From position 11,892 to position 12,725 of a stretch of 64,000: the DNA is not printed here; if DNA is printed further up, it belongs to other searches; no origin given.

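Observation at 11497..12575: Tandem duplicated sulfotransferase-fold genes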

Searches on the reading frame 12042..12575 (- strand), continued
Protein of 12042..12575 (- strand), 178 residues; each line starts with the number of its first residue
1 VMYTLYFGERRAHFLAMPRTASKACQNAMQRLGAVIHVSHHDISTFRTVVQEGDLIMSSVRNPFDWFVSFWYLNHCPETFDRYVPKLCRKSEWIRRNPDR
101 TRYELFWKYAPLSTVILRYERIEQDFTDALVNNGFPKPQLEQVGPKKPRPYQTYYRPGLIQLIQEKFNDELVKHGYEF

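Call 55: search_solved_structures(query=A4, max_evalue=1, show_alignments=3)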
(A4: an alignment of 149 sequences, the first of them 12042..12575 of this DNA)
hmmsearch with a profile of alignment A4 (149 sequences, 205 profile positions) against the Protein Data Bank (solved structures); distinct sequences matched with E-value up to 1: 48.
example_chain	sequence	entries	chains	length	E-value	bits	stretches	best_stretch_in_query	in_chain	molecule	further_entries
1zd1_A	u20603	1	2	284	2.1e-07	34.1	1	57-135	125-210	Sulfotransferase 4A1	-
5x2b_D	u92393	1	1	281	3.7e-07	33.3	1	53-136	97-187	Sulfotransferase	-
5x2b_F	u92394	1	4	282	3.8e-07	33.2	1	53-136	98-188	Sulfotransferase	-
5x2b_C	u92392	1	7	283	3.8e-07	33.2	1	53-136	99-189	Sulfotransferase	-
7eov_A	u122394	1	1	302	8.6e-07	32.1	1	57-135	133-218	cytosolic sulfotransferase SULT2A8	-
7d1x_A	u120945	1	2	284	8.6e-07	32.1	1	57-135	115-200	Sulfotransferase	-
1j99_A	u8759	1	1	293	7.7e-06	29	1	56-135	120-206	ALCOHOL SULFOTRANSFERASE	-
1ov4_A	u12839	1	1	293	7.7e-06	29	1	56-135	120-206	Alcohol sulfotransferase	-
3f3y_A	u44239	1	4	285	7.7e-06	29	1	56-135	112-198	Bile salt sulfotransferase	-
2qp4_A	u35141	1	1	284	7.8e-06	29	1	56-135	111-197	Bile salt sulfotransferase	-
1efh_A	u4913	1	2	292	8.3e-06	28.9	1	56-135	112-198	HYDROXYSTEROID SULFOTRANSFERASE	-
4ifb_A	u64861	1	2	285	8.5e-06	28.8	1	56-135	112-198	Bile salt sulfotransferase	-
2qp3_A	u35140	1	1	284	1.2e-05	28.4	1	56-135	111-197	Bile salt sulfotransferase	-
2h8k_A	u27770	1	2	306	2e-05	27.6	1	54-133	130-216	SULT1C3 splice variant d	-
2reo_A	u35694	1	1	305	2e-05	27.6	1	54-133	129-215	Putative sulfotransferase 1C3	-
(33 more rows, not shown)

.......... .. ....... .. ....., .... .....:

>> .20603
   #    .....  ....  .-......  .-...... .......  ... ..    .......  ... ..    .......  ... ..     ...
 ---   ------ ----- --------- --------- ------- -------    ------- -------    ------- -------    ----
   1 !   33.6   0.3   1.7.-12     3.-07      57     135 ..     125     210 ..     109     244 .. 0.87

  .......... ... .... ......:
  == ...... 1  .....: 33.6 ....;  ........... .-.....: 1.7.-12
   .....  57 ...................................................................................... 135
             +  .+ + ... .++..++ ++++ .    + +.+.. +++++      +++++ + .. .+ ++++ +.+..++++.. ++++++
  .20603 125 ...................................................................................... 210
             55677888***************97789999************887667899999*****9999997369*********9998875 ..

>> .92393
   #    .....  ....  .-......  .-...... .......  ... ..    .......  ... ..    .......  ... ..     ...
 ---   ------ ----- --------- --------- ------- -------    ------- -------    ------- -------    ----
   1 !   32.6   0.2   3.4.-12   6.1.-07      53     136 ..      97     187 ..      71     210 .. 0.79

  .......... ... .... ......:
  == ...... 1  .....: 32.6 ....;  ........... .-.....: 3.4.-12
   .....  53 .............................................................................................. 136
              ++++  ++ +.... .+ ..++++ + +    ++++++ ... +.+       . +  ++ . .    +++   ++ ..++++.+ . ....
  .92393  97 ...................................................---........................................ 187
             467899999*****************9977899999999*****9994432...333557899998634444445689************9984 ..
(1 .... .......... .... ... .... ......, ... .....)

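Call 56: search_protein_families(library=pfam, alignment_id=A4, max_evalue=0.01)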
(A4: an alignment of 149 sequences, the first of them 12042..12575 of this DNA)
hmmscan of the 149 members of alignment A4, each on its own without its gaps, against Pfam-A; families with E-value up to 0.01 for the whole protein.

A. member 1, window:12042-12575:- (178 aa): 0 families

B. families by the number of members that match (of 149 scanned): 16 families
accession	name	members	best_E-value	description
PF03567.20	Sulfotransfer_2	48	3.3e-21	Sulfotransferase family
PF00685.33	Sulfotransfer_1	33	1.9e-08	Sulfotransferase domain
PF13428.12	TPR_14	1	3.6e-05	Tetratricopeptide repeat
PF14559.12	TPR_19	1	0.00016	Tetratricopeptide repeat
PF13424.12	TPR_12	1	0.00034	Tetratricopeptide repeat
PF15502.11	MPLKIP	1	0.00096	M-phase-specific PLK1-interacting protein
PF13469.12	Sulfotransfer_3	1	0.001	Sulfotransferase family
PF10364.14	NKWYS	1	0.001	Putative capsular polysaccharide synthesis protein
PF17874.7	TPR_MalT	1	0.003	MalT-like TPR region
PF04957.18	RMF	1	0.0037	Ribosome modulation factor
PF13432.12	TPR_16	1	0.0043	Tetratricopeptide repeat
PF17784.7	Sulfotransfer_4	1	0.0063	Sulfotransferase domain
PF24496.1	DUF7588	1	0.0067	Domain of unknown function (DUF7588)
PF19141.5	DUF5824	1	0.0069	Family of unknown function (DUF5824)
PF07676.18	PD40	1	0.0076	WD40-like Beta Propeller Repeat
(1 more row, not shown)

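Call 60: find_related_loci(query=A3, collection=genome_contigs, flank=8000)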
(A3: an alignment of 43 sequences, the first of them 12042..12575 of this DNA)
Query A3 (178 aa) in genome_contigs; peptide patterns used: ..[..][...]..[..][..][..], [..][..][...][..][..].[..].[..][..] (x = any residue, [..] = any of these).
120 stretches matched a pattern; 34 encode a relative of the query (tblastn E <= 1e-3); 34 distinct loci.
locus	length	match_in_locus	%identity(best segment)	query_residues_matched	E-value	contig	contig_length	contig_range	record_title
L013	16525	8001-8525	32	14-178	2e-16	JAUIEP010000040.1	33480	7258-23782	MAG: Gammaproteobacteria bacterium isolate 8_bin.35 NODE_1476_length_33480_cov_1.944353, whole genome shotgun sequence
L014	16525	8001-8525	30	14-178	2e-13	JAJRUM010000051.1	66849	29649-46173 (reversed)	MAG: Gammaproteobacteria bacterium isolate Dive96_bin10.186 k141_2964937, whole genome shotgun sequence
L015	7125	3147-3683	31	14-178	2e-12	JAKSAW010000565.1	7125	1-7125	MAG: Pseudomonadales bacterium isolate MAG.120 k141_5717355, whole genome shotgun sequence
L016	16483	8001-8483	27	29-178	6e-10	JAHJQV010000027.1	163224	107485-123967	MAG: Gammaproteobacteria bacterium isolate OS_PC_MetaG.mb.12 OS_PC_MetaG.mb.12_k141_280613, whole genome shotgun sequenc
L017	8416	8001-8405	26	50-178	4e-9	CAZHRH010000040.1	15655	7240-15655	MAG TPA_asm: uncultured Wenzhouxiangellaceae bacterium isolate SRP141376_co3_274 genome assembly, contig: NODE_10284_len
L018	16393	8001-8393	26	60-178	1e-8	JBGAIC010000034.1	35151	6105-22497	MAG: Casimicrobiaceae bacterium isolate MAG_MBR_H125.51 MBRH125-51_opera_contig_2987, whole genome shotgun sequence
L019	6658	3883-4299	29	56-178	4e-8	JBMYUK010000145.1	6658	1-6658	MAG: Phycisphaeraceae bacterium isolate ME_XS_2211_2_bin_21 ME_XS_2211_2_bin_21_153, whole genome shotgun sequence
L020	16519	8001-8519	28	35-178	8e-8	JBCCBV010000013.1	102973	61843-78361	MAG: Planctomycetota bacterium isolate P01_A01_bin.43 k141_807118_length_102973_cov_23.7859, whole genome shotgun sequen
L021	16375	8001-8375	28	60-178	1e-7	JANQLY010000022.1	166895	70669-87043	MAG: Pseudomonadales bacterium isolate PL25a_bin.76 k99_5137959, whole genome shotgun sequence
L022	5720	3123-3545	28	56-178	3e-7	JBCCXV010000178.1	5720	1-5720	MAG: Planctomycetota bacterium isolate P01_F01_bin.135 k141_264191_length_5720_cov_25.7700, whole genome shotgun sequenc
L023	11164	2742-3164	28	55-178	2e-6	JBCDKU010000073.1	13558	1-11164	MAG: Planctomycetota bacterium isolate P01_H01_bin.68 k141_2685796_length_13558_cov_16.7331, whole genome shotgun sequen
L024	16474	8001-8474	24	51-178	2e-6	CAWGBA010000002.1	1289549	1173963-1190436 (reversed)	MAG: uncultured Chloroflexia bacterium isolate MFD06714.bin.2.115 genome assembly, contig: contig_27182, whole genome sh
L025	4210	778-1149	25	60-178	2e-6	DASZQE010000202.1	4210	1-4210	MAG TPA_asm: Phycisphaerales bacterium isolate SMAG_U5989 k141_87520, whole genome shotgun sequence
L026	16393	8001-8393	26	60-178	3e-6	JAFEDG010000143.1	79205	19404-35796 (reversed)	MAG: Proteobacteria bacterium isolate SZAS-71 LIN-675__143__length-79205, whole genome shotgun sequence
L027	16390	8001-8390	26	60-178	4e-6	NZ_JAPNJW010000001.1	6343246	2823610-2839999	Nannocystis sp. RBIL2 ctg.s1.000000F, whole genome shotgun sequence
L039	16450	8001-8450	23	37-178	5e-5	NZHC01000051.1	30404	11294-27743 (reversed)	MAG: Rhodopirellula sp. isolate MED661 70573, whole genome shotgun sequence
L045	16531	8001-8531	24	14-178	5e-4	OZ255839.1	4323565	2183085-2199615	MAG: Candidatus Azotimanducaceae bacterium isolate e4f93a98-9056-431b-a72e-ec3cbfc2d9fa genome assembly, chromosome: 1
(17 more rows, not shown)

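Call 61: find_encoding_contigs(protein=P0206, flank=7000, max_places=1)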
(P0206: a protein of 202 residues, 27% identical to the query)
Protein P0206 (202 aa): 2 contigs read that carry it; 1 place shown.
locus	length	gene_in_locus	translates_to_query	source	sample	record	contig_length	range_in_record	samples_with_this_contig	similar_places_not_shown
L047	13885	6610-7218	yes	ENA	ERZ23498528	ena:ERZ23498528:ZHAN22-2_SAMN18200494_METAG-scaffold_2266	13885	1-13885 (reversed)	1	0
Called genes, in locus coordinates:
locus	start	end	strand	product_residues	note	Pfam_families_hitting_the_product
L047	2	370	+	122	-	?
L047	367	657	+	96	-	-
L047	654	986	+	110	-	-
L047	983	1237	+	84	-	-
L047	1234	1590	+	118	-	-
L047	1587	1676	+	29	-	-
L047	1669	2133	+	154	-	-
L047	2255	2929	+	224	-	-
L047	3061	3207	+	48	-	-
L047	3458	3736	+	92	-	-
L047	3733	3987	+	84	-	-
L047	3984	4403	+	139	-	-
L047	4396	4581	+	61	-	-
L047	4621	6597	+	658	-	PF02368:Big_2 (faint)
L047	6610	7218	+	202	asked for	-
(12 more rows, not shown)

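Call 62: find_encoding_contigs(protein=P0208, flank=7000, max_places=1)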
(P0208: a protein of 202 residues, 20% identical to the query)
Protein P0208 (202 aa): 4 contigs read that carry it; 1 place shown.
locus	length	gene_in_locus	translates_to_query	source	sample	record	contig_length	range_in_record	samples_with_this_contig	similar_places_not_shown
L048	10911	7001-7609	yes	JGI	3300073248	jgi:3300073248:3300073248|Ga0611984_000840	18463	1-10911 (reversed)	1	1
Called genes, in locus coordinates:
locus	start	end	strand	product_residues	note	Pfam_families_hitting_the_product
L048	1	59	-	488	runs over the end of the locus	PF04851:ResIII, PF00270:DEAD, PF00271:Helicase_C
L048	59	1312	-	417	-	-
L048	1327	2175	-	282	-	-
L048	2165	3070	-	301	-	PF02839:CBM_5_12 (weak)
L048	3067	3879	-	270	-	-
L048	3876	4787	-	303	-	-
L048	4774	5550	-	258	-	-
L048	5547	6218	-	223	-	-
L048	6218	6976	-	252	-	PF01467:CTP_transf_like, PF01050:MannoseP_isomer, PF07883:Cupin_2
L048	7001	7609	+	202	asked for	PF03567:Sulfotransfer_2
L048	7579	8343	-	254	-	PF04230:PS_pyruv_trans (faint)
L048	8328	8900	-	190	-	-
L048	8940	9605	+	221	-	-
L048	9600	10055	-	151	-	-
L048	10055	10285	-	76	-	-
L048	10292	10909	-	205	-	?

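Call 65: search_protein_families(library=pfam, proteins=[L014:2532-4139:-, L014:4196-5353:-, L014:5131-6561:-, L014:6976-7869:-, L014:7974-8660:+, L014:8684-9346:-, L014:9442-10008:+, L014:10043-13084:-, L014:13256-15409:-], max_evalue=0.001)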
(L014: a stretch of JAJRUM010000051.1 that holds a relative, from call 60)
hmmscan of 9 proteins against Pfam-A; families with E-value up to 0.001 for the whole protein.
L014:2532-4139:- (536 aa): 5 families
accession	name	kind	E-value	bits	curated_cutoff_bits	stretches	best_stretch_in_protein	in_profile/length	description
PF00009.33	GTP_EFTU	-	2.2e-51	174.6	26.5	1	14-280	2-188/188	Elongation factor Tu GTP binding domain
PF16658.11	RF3_C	-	3.8e-45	153.4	40.1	1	389-516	1-131/132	Class II release factor RF3, C-terminal domain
PF22042.2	EF-G_D2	-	4.3e-25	88.1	27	1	298-383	2-83/84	Elongation factor G domain 2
PF03144.31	GTP_EFTU_D2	-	1.6e-07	32.1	30.3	1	316-381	2-72/73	Elongation factor Tu domain 2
PF01926.29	MMR_HSR1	-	5.2e-05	23.8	21.9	1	18-145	2-113/113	50S ribosome-binding GTPase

L014:4196-5353:- (386 aa): 2 families
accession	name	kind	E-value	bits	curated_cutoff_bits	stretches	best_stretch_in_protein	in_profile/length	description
PF01551.29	Peptidase_M23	-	3.4e-21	75.7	28.7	1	252-351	3-90/96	Peptidase family M23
PF13511.11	DUF4124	-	5e-08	33.5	22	1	85-126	1-42/56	Domain of unknown function (DUF4124)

L014:5131-6561:- (477 aa): 2 families
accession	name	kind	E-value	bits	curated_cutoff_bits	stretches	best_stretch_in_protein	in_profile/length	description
PF03313.21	SDH_alpha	-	1.7e-90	303.6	26.4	1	205-471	2-260/260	Serine dehydratase alpha chain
PF03315.21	SDH_beta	-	2.6e-62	210.2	26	1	21-174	1-154/155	Serine dehydratase beta chain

L014:6976-7869:- (298 aa): 0 families

L014:7974-8660:+ (229 aa): 0 families

L014:8684-9346:- (221 aa): 0 families

L014:9442-10008:+ (189 aa): 0 families

L014:10043-13084:- (1014 aa): 3 families
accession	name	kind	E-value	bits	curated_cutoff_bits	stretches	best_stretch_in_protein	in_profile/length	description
PF16261.11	DUF4915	-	1.5e-124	415.8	35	1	670-982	2-315/316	Domain of unknown function (DUF4915)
PF13469.12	Sulfotransfer_3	-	2.6e-24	87.1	27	1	370-591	1-215/216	Sulfotransferase family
PF05118.21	Asp_Arg_Hydrox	-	1.9e-15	57.5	22.6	1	63-166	48-153/157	Aspartyl/Asparaginyl beta-hydroxylase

L014:13256-15409:- (718 aa): 3 families
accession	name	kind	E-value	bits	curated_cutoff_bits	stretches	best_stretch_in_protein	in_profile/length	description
PF14252.11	DUF4347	-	4.3e-53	179.9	24.6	1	61-222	1-164/164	Domain of unknown function (DUF4347)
PF02415.23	Chlam_PMP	-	2.2e-13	49.4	20.6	0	343-359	2-18/19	Chlamydia polymorphic membrane protein (Chlamydia_PMP) repeat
PF18203.6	IPTL-CTERM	-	1.6e-05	25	20.8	1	682-706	2-26/28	IPTL-CTERM motif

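Call 71: fold_search(model_id=the predicted structure, library=viral)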
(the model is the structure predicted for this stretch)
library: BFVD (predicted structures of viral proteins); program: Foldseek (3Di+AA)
matches with E <= 10: 224; with E <= 0.001: 4
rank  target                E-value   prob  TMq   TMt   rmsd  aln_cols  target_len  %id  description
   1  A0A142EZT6            1.0e-06  1.00  0.69  0.61   4.9       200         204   22  (no name in the UniProt tables at hand)
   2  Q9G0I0                1.6e-05  1.00  0.59  0.56   5.6       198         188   22  Gp5.1 [Roseobacter phage SIO1]
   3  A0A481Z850            3.6e-05  1.00  0.66  0.51   6.0       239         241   12  Sulfotransferase family protein [Pithovirus LCPAC201]
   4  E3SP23                6.7e-04  1.00  0.62  0.58   5.9       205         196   14  Sulfotransferase family protein [Prochlorococcus phage P-SSM7]
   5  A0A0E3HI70            1.3e-03  1.00  0.52  0.46   7.8       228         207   12  Sulfotransferase family protein [Synechococcus phage ACG-2014f]
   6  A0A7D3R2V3            4.4e-03  1.00  0.57  0.45   9.7       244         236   10  Carbohydrate sulfotransferase 8-10 [Fadolivirus FV1/VV64]
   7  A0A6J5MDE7            4.4e-03  0.82  0.36  0.26   9.4       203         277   15  Sulfotransferase domain-containing protein [uncultured Caudovirales phage]
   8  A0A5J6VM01            4.7e-03  1.00  0.62  0.39   6.3       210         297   11  Sulfotransferase family-containing protein [Megaviridae environmental sample]
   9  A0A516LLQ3            5.7e-03  1.00  0.59  0.51   5.2       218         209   10  (no name in the UniProt tables at hand)
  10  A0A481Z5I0            5.7e-03  0.99  0.41  0.28   7.2       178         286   16  Sulfotransferase family protein [Pithovirus LCPAC202]
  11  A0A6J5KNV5            5.7e-03  0.97  0.50  0.41  11.2       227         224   14  Sulfotransferase family [uncultured Caudovirales phage]
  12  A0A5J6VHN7            9.0e-03  0.98  0.53  0.23   8.6       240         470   14  Sulfotransferase domain-containing protein (Fragment) [Megaviridae environmental sample]
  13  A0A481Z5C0            1.2e-02  0.99  0.60  0.39  10.5       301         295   11  Sulfotransferase family protein [Pithovirus LCPAC202]
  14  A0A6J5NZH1            2.1e-02  0.92  0.41  0.39   6.0       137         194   12  Uncharacterized protein [uncultured Caudovirales phage]
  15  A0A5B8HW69            2.9e-02  0.89  0.47  0.39  10.5       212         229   12  Uncharacterized protein [Mimiviridae sp. ChoanoV1]
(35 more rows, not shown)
